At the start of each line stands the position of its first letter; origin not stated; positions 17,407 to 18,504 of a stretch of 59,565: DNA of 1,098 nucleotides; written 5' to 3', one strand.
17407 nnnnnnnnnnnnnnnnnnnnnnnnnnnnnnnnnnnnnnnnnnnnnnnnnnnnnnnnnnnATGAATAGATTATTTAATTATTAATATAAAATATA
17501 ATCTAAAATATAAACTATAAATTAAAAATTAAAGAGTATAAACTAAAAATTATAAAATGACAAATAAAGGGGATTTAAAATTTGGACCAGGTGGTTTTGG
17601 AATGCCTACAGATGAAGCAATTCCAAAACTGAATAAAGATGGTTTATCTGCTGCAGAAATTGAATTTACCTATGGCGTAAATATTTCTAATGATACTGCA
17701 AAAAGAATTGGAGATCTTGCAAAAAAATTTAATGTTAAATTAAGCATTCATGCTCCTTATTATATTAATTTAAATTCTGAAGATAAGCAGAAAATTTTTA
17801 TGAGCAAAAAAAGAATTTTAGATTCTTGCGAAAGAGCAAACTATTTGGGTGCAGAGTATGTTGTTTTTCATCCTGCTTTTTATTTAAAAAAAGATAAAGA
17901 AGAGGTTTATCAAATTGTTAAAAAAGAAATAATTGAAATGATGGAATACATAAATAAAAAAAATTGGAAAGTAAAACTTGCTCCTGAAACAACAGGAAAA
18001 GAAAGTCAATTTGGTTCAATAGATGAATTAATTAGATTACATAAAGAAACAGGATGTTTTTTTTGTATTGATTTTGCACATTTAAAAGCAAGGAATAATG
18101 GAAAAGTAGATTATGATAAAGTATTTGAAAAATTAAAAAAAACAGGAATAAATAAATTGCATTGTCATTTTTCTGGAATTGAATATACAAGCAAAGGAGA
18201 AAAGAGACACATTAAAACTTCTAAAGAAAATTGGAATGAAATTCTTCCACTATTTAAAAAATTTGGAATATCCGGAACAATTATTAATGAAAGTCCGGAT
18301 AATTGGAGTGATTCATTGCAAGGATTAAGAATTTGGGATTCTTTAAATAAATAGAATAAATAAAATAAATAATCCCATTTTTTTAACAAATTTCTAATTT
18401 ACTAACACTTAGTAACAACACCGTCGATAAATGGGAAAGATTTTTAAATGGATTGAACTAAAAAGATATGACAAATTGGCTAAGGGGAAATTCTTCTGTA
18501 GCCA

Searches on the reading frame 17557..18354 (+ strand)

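Call 48: search_protein_families(library=pfam, proteins=[window:17557-18354:+])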
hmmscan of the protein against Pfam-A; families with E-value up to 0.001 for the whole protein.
window:17557-18354:+ (265 aa): 1 family
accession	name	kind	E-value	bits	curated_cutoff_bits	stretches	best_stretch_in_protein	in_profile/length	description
PF01261.30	AP_endonuc_2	-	9.7e-27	94.7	31.1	1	26-255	5-244/249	Xylose isomerase-like TIM barrel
